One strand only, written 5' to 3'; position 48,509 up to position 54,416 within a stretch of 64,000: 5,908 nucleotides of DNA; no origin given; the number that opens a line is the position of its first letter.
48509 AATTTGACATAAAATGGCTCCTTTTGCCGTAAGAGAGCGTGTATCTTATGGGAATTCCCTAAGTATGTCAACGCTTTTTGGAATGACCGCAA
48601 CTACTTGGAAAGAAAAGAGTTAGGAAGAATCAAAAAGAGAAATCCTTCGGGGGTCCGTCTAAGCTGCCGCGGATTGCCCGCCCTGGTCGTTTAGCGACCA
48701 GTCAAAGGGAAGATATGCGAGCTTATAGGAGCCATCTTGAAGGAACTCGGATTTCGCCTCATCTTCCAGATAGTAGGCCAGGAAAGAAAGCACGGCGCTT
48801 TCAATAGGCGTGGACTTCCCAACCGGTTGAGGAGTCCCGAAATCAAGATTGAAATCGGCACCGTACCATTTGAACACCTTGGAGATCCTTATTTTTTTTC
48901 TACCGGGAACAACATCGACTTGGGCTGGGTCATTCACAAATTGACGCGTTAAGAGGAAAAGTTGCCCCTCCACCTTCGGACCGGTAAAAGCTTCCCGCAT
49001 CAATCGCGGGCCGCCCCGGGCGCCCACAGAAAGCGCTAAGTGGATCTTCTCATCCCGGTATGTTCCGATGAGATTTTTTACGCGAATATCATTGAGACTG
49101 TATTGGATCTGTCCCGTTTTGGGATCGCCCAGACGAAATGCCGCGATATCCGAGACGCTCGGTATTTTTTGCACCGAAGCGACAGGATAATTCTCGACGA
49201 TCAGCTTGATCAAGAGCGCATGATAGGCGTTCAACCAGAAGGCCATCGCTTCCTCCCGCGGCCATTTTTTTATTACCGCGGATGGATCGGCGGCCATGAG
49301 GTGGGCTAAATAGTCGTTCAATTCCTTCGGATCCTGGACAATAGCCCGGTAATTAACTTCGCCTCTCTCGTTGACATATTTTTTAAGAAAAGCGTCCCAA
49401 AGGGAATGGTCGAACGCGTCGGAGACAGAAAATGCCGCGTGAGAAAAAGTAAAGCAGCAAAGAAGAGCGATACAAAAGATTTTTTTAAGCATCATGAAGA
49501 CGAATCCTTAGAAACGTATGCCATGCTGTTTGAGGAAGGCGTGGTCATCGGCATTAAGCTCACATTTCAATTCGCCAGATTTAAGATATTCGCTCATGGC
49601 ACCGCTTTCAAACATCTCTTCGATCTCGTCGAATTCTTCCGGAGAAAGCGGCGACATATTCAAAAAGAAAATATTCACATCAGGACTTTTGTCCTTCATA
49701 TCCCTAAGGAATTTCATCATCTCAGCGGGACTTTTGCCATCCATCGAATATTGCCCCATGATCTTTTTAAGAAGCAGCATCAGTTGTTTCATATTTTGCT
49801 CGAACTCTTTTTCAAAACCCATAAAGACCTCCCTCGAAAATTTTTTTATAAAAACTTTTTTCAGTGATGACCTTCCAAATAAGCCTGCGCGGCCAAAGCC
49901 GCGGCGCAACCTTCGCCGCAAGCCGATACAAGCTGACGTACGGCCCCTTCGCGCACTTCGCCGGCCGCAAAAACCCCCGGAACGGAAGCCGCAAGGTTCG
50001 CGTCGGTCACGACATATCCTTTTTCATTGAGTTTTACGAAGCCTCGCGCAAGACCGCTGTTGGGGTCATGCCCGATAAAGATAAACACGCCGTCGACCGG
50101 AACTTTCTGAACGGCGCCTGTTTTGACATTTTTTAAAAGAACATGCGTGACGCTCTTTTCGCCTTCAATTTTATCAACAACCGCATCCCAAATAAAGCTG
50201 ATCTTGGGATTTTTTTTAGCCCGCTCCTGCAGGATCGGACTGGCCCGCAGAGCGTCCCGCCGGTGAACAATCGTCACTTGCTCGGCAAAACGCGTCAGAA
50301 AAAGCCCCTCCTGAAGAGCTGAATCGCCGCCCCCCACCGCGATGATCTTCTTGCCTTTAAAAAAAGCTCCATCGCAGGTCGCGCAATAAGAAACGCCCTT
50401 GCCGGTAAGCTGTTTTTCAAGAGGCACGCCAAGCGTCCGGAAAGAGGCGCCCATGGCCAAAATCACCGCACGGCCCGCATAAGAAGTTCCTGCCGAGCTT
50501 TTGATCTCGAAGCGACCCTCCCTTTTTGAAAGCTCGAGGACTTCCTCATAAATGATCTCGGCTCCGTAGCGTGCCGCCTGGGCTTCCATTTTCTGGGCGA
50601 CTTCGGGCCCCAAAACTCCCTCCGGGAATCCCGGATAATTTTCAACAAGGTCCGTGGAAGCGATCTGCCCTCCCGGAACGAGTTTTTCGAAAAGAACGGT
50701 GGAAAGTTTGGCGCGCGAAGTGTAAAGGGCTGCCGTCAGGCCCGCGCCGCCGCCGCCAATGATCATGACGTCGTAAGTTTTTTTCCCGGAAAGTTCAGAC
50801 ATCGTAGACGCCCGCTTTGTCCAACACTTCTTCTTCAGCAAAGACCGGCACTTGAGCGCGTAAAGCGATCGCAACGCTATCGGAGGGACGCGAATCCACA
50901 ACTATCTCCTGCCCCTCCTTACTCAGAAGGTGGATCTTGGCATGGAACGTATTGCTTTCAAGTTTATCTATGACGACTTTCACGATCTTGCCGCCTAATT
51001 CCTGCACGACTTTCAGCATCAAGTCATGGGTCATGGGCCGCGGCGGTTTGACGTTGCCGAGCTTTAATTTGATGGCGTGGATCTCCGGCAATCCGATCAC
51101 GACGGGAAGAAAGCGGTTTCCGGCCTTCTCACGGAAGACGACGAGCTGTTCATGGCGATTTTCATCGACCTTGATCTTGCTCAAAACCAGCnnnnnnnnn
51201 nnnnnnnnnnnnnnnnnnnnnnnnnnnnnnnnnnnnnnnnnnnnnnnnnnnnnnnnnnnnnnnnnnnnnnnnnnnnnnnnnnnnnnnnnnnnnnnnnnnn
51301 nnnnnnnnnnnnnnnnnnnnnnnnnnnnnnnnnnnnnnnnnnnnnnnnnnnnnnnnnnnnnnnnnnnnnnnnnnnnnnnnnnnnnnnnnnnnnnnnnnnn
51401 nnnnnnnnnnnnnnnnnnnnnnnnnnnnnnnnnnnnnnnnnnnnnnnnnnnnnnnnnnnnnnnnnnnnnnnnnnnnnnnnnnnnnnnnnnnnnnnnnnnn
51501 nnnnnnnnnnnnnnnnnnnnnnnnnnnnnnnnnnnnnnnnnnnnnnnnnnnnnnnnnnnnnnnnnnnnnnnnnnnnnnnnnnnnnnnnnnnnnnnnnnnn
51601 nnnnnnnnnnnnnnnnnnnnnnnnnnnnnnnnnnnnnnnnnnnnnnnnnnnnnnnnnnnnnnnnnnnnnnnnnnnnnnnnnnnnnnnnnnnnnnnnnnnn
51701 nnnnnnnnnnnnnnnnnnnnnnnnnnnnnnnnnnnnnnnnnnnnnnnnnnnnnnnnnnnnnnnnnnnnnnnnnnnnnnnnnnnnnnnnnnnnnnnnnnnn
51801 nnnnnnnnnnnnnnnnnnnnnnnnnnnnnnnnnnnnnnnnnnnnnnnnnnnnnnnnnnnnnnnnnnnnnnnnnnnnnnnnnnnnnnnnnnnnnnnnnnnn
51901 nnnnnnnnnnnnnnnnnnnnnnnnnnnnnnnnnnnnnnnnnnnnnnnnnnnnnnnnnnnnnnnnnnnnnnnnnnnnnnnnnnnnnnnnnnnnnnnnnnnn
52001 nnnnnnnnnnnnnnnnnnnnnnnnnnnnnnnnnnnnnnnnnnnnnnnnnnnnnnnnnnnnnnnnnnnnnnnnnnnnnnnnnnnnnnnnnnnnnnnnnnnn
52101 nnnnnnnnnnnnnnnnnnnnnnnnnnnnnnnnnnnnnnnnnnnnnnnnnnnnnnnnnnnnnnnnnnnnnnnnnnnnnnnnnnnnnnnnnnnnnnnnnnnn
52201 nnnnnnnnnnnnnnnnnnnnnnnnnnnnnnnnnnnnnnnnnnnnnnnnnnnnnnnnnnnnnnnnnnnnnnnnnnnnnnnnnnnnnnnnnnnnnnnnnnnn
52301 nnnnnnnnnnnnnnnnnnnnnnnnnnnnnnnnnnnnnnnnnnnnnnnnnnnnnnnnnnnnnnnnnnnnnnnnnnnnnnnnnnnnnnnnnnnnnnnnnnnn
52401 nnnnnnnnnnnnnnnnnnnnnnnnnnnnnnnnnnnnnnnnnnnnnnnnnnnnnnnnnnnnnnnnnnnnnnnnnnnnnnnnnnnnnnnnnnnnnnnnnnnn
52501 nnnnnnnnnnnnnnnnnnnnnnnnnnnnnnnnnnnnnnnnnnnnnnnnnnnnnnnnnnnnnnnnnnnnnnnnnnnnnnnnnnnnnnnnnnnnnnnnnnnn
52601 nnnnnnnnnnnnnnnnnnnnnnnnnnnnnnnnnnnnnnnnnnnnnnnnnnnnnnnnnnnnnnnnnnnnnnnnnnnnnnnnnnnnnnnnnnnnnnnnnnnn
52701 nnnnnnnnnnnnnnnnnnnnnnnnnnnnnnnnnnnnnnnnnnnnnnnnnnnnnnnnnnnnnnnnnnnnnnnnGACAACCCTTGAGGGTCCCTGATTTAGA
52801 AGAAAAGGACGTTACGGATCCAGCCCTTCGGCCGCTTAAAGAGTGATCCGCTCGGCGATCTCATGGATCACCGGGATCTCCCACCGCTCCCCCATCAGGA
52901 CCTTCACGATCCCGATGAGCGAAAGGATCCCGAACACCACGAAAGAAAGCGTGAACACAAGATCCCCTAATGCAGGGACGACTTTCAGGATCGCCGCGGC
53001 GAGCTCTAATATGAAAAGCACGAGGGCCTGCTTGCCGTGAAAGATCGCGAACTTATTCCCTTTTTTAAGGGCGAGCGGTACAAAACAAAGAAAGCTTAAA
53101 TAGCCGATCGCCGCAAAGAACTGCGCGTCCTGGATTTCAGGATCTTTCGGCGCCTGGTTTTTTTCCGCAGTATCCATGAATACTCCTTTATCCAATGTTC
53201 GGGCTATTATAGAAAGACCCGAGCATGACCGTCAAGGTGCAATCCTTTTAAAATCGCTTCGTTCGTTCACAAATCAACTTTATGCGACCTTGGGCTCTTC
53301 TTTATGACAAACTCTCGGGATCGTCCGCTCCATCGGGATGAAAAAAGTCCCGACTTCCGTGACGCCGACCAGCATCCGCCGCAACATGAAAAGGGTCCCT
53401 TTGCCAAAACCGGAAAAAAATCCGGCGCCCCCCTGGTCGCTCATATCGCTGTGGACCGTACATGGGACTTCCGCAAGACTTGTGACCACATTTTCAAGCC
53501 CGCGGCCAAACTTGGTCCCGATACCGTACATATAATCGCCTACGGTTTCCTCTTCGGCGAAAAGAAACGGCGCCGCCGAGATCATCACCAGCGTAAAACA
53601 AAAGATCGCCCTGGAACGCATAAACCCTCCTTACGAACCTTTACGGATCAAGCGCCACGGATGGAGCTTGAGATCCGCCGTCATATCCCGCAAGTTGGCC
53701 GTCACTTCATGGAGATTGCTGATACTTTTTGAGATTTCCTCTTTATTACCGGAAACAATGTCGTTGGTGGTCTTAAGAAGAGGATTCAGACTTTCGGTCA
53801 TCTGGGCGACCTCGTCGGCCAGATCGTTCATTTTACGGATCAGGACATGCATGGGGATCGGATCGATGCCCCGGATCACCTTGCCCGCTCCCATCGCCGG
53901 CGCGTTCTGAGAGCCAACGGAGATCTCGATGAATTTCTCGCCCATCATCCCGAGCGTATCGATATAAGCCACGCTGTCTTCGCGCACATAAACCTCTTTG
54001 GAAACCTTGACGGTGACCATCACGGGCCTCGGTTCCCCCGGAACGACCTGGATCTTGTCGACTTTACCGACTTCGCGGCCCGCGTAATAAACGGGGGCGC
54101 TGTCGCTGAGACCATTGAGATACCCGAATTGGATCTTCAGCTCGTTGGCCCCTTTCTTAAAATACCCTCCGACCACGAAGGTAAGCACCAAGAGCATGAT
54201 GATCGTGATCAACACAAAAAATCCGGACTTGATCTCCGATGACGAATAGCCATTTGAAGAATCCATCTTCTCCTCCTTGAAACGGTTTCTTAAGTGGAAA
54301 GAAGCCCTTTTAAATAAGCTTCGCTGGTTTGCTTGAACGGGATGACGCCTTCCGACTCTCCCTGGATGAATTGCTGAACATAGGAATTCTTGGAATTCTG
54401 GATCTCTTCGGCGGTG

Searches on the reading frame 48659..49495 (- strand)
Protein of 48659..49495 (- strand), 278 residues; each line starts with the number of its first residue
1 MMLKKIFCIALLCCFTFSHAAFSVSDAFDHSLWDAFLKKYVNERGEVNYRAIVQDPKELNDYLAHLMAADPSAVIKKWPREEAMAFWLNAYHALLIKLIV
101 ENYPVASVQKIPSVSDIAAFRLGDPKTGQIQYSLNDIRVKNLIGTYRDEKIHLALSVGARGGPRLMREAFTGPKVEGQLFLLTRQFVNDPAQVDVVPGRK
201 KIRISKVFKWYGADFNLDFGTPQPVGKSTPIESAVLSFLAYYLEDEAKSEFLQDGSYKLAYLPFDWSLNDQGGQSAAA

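Call 23: search_protein_families(library=pfam, proteins=[window:48659-49495:-], max_evalue=0.001)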
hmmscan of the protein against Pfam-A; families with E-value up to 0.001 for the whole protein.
window:48659-49495:- (278 aa): 1 family
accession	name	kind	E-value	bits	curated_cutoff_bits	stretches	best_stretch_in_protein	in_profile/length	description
PF04784.19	DUF547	-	2.6e-14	53.7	27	1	76-187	2-125/125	Protein of unknown function, DUF547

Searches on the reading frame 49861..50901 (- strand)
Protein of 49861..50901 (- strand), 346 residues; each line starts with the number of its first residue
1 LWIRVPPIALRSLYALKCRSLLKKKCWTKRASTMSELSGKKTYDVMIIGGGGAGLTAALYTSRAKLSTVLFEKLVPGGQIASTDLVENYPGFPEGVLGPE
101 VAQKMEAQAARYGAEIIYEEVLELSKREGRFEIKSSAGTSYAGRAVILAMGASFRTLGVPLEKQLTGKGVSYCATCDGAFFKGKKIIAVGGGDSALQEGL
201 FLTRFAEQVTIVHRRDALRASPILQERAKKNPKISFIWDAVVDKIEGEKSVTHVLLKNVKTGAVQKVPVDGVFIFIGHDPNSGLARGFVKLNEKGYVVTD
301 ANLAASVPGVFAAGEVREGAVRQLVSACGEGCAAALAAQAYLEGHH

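Call 23: search_protein_families(library=pfam, proteins=[window:49861-50901:-], max_evalue=0.001)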
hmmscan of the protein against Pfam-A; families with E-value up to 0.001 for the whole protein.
window:49861-50901:- (346 aa): 10 families
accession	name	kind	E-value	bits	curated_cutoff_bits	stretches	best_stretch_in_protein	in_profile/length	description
PF07992.20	Pyr_redox_2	-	6.6e-48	164.1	26.1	1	43-331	1-291/291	Pyridine nucleotide-disulphide oxidoreductase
PF13738.12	Pyr_redox_3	-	5e-18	65.8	30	1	116-314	98-305/305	Pyridine nucleotide-disulphide oxidoreductase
PF00070.33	Pyr_redox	-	1.5e-17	64.3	22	1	185-257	1-80/82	Pyridine nucleotide-disulphide oxidoreductase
PF01266.30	DAO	-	9.6e-12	45.5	27.9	2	100-208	150-263/353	FAD dependent oxidoreductase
PF00890.30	FAD_binding_2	-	2.9e-08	33.8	20.4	1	44-81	1-39/414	FAD binding domain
PF03486.20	HI0933_like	-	1.6e-06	28.2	50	0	44-74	2-32/244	HI0933-like protein Rossmann domain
PF01946.23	Thi4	-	2.1e-05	24.3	26.2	1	34-78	9-55/235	Thi4 family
PF13450.12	NAD_binding_8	-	4.4e-05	24.1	21.9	1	47-85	1-40/68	NAD(P)-binding Rossmann-like domain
PF12831.13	FAD_oxidored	-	0.00013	21.8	27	1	44-82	1-40/416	FAD dependent oxidoreductase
PF01134.28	GIDA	-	0.00046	19.8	22.1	1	44-72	1-29/391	Glucose inhibited division protein A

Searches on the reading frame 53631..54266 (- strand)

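Call 23: search_protein_families(library=pfam, proteins=[window:53631-54266:-], max_evalue=0.001)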
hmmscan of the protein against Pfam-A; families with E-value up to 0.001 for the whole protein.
window:53631-54266:- (211 aa): 1 family
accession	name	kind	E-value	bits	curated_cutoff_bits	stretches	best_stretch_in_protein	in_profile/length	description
PF02470.25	MlaD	-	4.4e-16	59.3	25.1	1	41-117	3-80/81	MlaD protein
